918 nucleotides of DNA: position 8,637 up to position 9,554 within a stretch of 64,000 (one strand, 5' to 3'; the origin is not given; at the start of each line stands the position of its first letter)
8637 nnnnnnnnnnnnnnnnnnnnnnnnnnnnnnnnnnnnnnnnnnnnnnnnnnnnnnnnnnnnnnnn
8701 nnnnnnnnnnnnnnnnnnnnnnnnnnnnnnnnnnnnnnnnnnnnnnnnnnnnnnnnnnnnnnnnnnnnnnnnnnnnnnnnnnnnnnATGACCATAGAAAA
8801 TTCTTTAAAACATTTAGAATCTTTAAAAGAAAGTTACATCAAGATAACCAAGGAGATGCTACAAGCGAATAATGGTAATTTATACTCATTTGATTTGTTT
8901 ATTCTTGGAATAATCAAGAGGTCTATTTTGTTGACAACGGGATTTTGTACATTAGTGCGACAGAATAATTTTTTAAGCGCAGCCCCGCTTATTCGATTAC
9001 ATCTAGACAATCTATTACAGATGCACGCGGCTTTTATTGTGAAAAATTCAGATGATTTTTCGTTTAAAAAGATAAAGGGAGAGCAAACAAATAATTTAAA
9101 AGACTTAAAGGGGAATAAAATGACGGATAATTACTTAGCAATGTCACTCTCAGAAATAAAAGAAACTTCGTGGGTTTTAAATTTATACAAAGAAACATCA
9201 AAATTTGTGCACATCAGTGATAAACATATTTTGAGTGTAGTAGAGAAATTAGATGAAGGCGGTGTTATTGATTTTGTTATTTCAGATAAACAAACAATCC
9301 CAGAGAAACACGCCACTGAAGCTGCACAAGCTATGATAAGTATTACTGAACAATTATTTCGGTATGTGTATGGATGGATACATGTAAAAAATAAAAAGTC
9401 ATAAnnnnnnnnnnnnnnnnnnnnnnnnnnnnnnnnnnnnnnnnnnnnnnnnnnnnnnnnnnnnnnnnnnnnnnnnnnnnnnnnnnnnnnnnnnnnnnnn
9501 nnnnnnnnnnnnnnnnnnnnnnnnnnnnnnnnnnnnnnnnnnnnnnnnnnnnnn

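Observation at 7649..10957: AT-rich block of four orphan genes (Rx4H/HEPN-like candidate, two unknowns, RNase H-like with Zn ribbon) downstream of the Hsp70 operon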

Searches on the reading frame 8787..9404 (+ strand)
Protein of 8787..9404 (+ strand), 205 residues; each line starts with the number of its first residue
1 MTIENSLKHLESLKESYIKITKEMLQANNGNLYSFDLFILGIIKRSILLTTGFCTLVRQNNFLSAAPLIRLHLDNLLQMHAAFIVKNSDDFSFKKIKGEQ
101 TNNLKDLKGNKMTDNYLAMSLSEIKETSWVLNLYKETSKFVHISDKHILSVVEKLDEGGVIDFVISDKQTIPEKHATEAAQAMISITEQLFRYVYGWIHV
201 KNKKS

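Call 4: search_protein_families(library=pfam, proteins=[window:8787-9404:+], max_evalue=1)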
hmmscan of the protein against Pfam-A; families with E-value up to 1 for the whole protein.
window:8787-9404:+ (205 aa): 1 family
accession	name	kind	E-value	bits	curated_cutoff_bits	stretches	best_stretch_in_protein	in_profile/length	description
PF18928.5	DUF5677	-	9.4e-05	23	27.1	1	38-116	3-83/166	Family of unknown function (DUF5677)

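Call 6: search_protein_families(library=padloc, proteins=[window:8787-9404:+], max_evalue=1)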
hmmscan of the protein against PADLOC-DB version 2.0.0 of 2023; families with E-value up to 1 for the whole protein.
window:8787-9404:+ (205 aa): 0 families

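Call 7: search_protein_families(library=ncbifam, proteins=[window:8787-9404:+], max_evalue=0.1)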
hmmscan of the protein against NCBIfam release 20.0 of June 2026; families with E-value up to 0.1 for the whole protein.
window:8787-9404:+ (205 aa): 1 family
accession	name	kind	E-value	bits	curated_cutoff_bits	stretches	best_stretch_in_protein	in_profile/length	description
TIGR01826.1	CofD_related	subfamily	0.054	12.9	196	1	128-181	208-261/310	uridine diphosphate-N-acetylglucosamine-binding protein YvcK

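Call 8: search_protein_families(library=phrogs, proteins=[window:8787-9404:+], max_evalue=0.1)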
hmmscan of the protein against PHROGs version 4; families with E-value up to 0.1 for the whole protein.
window:8787-9404:+ (205 aa): 0 families

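Call 15: search_solved_structures(query=window:8787-9401:+, max_evalue=10)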
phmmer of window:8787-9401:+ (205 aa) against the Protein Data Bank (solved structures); distinct sequences matched with E-value up to 10: 0.

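Call 26: find_homologous_proteins(query=window:8787-9401:+, max_evalue=0.001)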
Query window:8787-9401:+ (205 aa): 33 proteins with E <= 0.001 among 146 candidates.
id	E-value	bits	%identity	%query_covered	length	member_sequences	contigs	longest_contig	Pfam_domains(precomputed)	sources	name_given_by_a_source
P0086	1.5e-127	441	100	100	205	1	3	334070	-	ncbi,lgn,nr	ncbi:MAG: hypothetical protein PHE59_02190 [Patescibacteria group bacterium]|nr:hypothetical protein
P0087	2.3e-104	365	82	100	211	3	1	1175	-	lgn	-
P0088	4.4e-101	354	79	100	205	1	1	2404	-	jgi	-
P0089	4.7e-85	302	69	98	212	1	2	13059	-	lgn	-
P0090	1.6e-78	281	62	97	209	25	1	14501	-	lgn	-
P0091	2.7e-77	277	63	99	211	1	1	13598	-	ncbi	-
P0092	3.8e-77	276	61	97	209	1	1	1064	-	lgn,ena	-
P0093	2.8e-76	274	61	96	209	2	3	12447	-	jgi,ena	-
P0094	3.9e-75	270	62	99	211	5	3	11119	-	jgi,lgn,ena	-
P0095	5.8e-75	269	62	100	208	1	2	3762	PF18928.6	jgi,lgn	-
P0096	2.3e-74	267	60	100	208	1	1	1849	PF18928.6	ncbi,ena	-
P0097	4.9e-73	263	60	100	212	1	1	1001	-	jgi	jgi:hypothetical protein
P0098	4.8e-72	260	59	99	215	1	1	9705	-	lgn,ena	-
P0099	5.6e-70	253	58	98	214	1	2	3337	-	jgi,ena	-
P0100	1.3e-68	248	56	100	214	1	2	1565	-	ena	-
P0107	3.5e-63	231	51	98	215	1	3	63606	-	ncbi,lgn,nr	ncbi:hypothetical protein K9N08_00775 [Candidatus Gracilibacteria bacterium]|nr:hypothetical protein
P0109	1.0e-54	203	49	96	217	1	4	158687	-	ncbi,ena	-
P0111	1.6e-53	199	48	99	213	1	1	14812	PF18928.6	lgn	-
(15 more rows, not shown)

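Call 29: find_encoding_contigs(protein=P0107, flank=6000, max_places=2)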
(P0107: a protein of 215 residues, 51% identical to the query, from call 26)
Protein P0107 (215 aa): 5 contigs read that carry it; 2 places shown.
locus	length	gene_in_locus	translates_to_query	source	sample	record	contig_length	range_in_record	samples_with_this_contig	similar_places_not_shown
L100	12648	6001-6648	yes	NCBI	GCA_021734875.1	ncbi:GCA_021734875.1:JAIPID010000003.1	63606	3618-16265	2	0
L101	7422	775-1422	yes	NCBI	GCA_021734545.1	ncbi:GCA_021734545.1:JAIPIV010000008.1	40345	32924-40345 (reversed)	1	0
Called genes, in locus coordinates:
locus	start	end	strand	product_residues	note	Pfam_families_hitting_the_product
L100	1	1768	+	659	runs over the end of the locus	PF02518:HATPase_c, PF00204:DNA_gyraseB, PF01751:Toprim, PF00986:DNA_gyraseB_C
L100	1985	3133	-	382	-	PF00149:Metallophos, PF12850:Metallophos_2 (weak)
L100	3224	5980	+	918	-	PF20464:MmeI_N, PF20465:MmeI_hel, PF20473:MmeI_Mtase, PF07669:Eco57I (weak), PF20466:MmeI_TRD, PF20467:MmeI_C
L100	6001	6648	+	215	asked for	-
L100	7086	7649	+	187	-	PF04542:Sigma70_r2, PF04545:Sigma70_r4 (weak), PF08281:Sigma70_r4_2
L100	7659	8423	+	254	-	-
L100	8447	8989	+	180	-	-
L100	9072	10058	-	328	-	-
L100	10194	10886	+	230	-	PF10502:Peptidase_S26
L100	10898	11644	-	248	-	PF00290:Trp_syntA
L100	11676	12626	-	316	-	PF01073:3Beta_HSD, PF01370:Epimerase, PF02719:Polysacc_synt_2, PF04321:RmlD_sub_bind, PF07993:NAD_binding_4, PF13460:NAD_binding_10, PF16363:GDP_Man_Dehyd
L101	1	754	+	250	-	PF20466:MmeI_TRD, PF20467:MmeI_C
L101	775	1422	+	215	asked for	-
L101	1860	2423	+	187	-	PF04542:Sigma70_r2, PF04545:Sigma70_r4 (weak), PF08281:Sigma70_r4_2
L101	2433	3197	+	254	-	-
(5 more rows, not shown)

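Call 30: find_encoding_contigs(protein=P0109, flank=6000, max_places=2)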
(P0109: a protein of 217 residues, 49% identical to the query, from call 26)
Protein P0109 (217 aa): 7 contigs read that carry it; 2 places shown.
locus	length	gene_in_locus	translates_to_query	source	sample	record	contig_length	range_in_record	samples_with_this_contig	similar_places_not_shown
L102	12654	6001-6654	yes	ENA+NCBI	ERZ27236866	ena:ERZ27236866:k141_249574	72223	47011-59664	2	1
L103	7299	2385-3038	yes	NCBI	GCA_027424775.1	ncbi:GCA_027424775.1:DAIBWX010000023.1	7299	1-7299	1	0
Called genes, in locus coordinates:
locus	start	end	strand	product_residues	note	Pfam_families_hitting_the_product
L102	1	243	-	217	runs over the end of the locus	-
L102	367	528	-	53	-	-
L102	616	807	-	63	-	-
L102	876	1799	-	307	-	PF00551:Formyl_trans_N, PF02911:Formyl_trans_C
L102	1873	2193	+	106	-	PF02033:RBFA (weak)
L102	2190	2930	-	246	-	PF01113:DapB_N, PF05173:DapB_C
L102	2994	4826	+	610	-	PF06068:TIP49 (faint), PF00004:AAA, PF07728:AAA_5 (weak), PF23902:AAA_lid_PRS2_C (faint), PF17862:AAA_lid_3, PF01434:Peptidase_M41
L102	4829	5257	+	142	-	PF02502:LacAB_rpiB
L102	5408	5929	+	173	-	PF00834:Ribul_P_3_epim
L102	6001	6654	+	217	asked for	-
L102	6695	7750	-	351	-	PF00953:Glycos_transf_4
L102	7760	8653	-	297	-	PF01509:TruB_N, PF16198:TruB_C_2 (weak)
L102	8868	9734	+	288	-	PF01513:NAD_kinase, PF20143:NAD_kinase_C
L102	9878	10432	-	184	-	-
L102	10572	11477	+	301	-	PF00687:Ribosomal_L1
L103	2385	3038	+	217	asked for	-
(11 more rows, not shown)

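Call 56: find_encoding_contigs(protein=P0089, flank=7000, max_places=2)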
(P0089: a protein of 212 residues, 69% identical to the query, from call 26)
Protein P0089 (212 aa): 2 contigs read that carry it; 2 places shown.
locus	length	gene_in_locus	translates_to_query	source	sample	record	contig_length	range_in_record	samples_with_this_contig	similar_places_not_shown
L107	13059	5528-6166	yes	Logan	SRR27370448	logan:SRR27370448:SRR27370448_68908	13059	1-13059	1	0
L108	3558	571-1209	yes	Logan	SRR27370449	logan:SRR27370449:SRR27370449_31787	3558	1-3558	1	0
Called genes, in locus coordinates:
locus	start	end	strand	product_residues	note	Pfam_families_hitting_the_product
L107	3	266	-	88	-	?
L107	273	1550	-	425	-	PF20706:GT4-conflict, PF13439:Glyco_transf_4, PF13579:Glyco_trans_4_4, PF00534:Glycos_transf_1, PF13692:Glyco_trans_1_4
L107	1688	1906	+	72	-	PF00830:Ribosomal_L28 (weak)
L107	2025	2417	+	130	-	-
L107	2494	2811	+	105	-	-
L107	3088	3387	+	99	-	-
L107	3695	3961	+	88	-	PF00076:RRM_1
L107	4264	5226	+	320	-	PF04542:Sigma70_r2, PF13518:HTH_28 (faint), PF08281:Sigma70_r4_2, PF13384:HTH_23 (faint)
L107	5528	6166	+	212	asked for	-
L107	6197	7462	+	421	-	PF09903:DUF2130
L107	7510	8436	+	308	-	-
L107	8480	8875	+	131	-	PF12675:DUF3795 (weak)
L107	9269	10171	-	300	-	PF02775:TPP_enzyme_C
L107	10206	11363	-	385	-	PF01855:POR_N, PF17147:PFOR_II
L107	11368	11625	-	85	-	PF00037:Fer4, PF12797:Fer4_2 (weak), PF12837:Fer4_6 (weak), PF13237:Fer4_10, PF14697:Fer4_21, PF12838:Fer4_7, PF13187:Fer4_9, PF00037:Fer4, +3 more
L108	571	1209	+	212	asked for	-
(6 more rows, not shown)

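Call 89: find_related_loci(query=A3, collection=viral_contigs, flank=5000)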
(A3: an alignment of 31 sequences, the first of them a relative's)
Query A3 (205 aa) in viral_contigs; peptide patterns used: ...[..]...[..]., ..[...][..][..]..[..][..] (x = any residue, [..] = any of these).
31 stretches matched a pattern; 1 encode a relative of the query (tblastn E <= 1e-3); 1 distinct loci.
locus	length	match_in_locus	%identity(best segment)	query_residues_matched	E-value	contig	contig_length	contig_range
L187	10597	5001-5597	36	3-201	3e-34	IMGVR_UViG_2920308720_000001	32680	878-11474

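Call 90: search_protein_families(library=pfam, alignment_id=A3, max_evalue=0.01)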
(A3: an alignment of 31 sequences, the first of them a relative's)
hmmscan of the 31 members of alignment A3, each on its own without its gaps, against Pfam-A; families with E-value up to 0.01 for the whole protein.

A. member 1, P0086 (205 aa): 1 family
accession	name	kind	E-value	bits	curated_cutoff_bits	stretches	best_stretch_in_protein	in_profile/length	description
PF18928.5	DUF5677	-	9.4e-05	23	27.1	0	38-116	3-83/166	Family of unknown function (DUF5677)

B. families by the number of members that match (of 31 scanned): 3 families
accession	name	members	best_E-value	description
PF18928.5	DUF5677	22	4.3e-06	Family of unknown function (DUF5677)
PF23267.1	ENOX1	1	0.0049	ENOX1-like domain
PF17200.10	sCache_2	1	0.0051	Single Cache domain 2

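Call 118: search_dna_similar(query=window:8787-9401:+, collection=plasmids, mode=protein, max_evalue=0.001, max_rows=12)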
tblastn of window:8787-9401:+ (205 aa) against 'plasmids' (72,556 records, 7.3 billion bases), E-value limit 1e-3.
Records with a match: 8; places in all: 8; records where one place covers at least 80% of the query: 5.
Best place of each record, by identity: <60% 8.
By first word of the organism name: Sinorhizobium 2; Bacteroides 1; Hymenobacter 1; Vibrio 1; Sphingopyxis 1; Rhizobium 1; Aminobacter 1.
By predicted mobility (MOB-suite, as given by PLSDB): non-mobilizable 4; conjugative 3; mobilizable 1.
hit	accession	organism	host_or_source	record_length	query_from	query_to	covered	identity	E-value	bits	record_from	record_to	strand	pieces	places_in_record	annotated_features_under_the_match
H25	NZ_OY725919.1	Bacteroides finegoldii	-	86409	3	201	97%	35.1%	1e-30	124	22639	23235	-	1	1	hypothetical protein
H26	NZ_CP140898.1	Sinorhizobium medicae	Medicago lupulina,whole organism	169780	1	192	94%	32.0%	1e-12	73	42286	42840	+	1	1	hypothetical protein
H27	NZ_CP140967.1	Sinorhizobium medicae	Medicago lupulina,whole organism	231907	1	192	94%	32.0%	1e-12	73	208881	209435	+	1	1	hypothetical protein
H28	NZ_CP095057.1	Hymenobacter sp. 5414T-23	single cell,air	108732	7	205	97%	30.3%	2e-25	109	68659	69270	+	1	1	hypothetical protein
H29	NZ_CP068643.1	Vibrio parahaemolyticus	Penaeus vannamei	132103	3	195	94%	31.2%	2e-24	107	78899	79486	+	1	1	hypothetical protein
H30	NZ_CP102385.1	Sphingopyxis sp. DBS4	soil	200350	31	188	77%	34.2%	4e-19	92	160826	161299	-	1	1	hypothetical protein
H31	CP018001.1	Rhizobium sp. Y9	Veronaeopsis simplex Y34,cell culture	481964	2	148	72%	27.2%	7e-10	65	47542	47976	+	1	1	hypothetical protein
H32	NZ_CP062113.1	Aminobacter sp. SR38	bacterial pure culture,soil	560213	18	156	68%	27.5%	2e-4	49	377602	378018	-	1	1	hypothetical protein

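Call 119: get_annotated_region(hit=H25, flank=6000)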
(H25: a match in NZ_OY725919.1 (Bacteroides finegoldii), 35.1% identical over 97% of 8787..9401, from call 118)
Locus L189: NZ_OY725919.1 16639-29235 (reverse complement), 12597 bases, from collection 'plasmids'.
description: Bacteroides finegoldii strain Bacteroides finegoldii TSDC17.2-1.1 plasmid 17, complete sequence
organism: Bacteroides finegoldii (NCBI taxid 338188)
taxonomy: Bacteria; Bacteroidota; Bacteroidia; Bacteroidales; Bacteroidaceae; Bacteroides; Bacteroides finegoldii
host: -; source: -; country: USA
typing (MOB-suite, as given by PLSDB): non-mobilizable
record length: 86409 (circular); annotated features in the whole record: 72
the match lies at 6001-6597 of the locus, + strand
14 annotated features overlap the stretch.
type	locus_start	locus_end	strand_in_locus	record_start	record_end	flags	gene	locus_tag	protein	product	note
CDS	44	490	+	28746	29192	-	-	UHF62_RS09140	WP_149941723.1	JAB domain-containing protein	-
CDS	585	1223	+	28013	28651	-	-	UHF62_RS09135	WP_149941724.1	recombinase family protein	GO:0006310 - DNA recombination [Evidence IEA]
CDS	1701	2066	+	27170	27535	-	-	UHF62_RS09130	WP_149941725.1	DUF5640 domain-containing protein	-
CDS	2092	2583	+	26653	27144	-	-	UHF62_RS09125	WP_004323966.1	hypothetical protein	-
CDS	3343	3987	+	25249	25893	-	-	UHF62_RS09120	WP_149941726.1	hypothetical protein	-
CDS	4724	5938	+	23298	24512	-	-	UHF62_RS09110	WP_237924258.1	site-specific integrase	GO:0015074 - DNA integration [Evidence IEA]; GO:0006310 - DNA recombination [Evidence IEA]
CDS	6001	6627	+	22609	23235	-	-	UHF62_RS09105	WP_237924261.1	hypothetical protein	-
CDS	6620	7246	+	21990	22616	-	-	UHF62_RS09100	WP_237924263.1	hypothetical protein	-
CDS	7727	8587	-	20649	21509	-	-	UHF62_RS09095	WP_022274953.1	RteC domain-containing protein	-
CDS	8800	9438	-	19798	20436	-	-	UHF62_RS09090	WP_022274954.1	SagB/ThcOx family dehydrogenase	-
CDS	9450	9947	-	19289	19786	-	-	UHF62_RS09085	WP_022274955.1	dihydrofolate reductase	GO:0046654 - tetrahydrofolate biosynthetic process [Evidence IEA]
CDS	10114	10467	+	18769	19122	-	-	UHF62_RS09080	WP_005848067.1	helix-turn-helix domain-containing protein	-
CDS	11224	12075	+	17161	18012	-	-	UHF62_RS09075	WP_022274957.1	discoidin domain-containing protein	-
CDS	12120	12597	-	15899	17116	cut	-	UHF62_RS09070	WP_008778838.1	transposase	-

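Call 120: get_annotated_region(hit=H29, flank=6000)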
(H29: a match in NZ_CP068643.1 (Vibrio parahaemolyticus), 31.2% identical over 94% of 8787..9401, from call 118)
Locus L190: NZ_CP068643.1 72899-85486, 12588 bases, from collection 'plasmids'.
description: Vibrio parahaemolyticus strain VP157 plasmid pVP157-1, complete sequence
organism: Vibrio parahaemolyticus (NCBI taxid 670)
taxonomy: Bacteria; Pseudomonadota; Gammaproteobacteria; Vibrionales; Vibrionaceae; Vibrio; Vibrio parahaemolyticus
host: -; source: Penaeus vannamei; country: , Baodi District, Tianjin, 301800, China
typing (MOB-suite, as given by PLSDB): non-mobilizable; mating-pair formation MPF_F
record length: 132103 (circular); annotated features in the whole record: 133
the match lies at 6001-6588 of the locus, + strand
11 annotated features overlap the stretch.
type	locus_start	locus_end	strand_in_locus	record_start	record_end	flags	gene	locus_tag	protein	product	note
CDS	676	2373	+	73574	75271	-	-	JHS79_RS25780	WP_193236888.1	penicillin-binding transpeptidase domain-containing protein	-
CDS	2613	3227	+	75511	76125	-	-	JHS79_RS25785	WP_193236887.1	recombinase family protein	GO:0006310 - DNA recombination [Evidence IEA]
CDS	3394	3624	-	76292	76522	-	-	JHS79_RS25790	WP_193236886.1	DUF2188 domain-containing protein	-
CDS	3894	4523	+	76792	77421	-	-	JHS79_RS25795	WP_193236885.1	hypothetical protein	-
CDS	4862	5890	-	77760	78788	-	-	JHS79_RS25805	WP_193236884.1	IS110 family transposase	-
CDS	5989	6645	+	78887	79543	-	-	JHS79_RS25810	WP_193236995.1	hypothetical protein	-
CDS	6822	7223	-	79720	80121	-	-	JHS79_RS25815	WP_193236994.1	H-NS family nucleoid-associated regulatory protein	GO:0006355 - regulation of DNA-templated transcription [Evidence IEA]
CDS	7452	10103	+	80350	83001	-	-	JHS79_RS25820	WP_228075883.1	S-type pyocin domain-containing protein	-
CDS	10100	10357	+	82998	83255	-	-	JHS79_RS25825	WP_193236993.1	bacteriocin immunity protein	-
CDS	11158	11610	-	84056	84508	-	-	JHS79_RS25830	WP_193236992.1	hypothetical protein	-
CDS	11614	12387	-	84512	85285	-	-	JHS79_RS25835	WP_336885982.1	hypothetical protein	-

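Call 121: get_annotated_region(hit=H28, flank=6000)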
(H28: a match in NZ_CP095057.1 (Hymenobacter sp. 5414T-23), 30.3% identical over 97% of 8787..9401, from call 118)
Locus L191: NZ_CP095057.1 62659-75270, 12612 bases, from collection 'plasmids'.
description: Hymenobacter sp. 5414T-23 plasmid unnamed1, complete sequence
organism: Hymenobacter sp. 5414T-23 (NCBI taxid 2932252)
taxonomy: Bacteria; Bacteroidota; Cytophagia; Cytophagales; Hymenobacteraceae; Hymenobacter; Hymenobacter sp. 5414T-23
host: -; source: single cell,air; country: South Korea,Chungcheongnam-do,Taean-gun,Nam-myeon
typing (MOB-suite, as given by PLSDB): non-mobilizable
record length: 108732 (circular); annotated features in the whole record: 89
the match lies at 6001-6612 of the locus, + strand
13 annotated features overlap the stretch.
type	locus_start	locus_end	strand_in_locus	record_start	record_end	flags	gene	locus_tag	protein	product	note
CDS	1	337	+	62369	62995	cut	-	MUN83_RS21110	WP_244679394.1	hypothetical protein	-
CDS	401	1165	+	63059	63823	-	-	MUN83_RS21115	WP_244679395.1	conjugal transfer protein TraK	-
CDS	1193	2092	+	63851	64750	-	-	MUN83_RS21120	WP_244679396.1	DUF4138 domain-containing protein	-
CDS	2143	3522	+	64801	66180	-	traM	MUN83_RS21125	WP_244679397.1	conjugative transposon protein TraM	-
CDS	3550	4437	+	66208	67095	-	-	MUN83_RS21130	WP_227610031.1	hypothetical protein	-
CDS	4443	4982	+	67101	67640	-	-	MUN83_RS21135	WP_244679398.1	hypothetical protein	-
CDS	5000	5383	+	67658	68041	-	-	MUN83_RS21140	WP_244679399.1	hypothetical protein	-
CDS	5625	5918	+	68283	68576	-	-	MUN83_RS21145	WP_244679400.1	hypothetical protein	-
CDS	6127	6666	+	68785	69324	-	-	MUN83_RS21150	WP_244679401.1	hypothetical protein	-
CDS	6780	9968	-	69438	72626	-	-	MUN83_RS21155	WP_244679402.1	ATP-dependent DNA helicase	-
CDS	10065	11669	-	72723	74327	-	-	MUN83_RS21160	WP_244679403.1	RNaseH domain-containing protein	-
CDS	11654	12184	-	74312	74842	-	-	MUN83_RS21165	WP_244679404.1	hypothetical protein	-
CDS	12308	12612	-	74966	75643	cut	-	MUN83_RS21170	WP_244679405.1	hypothetical protein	-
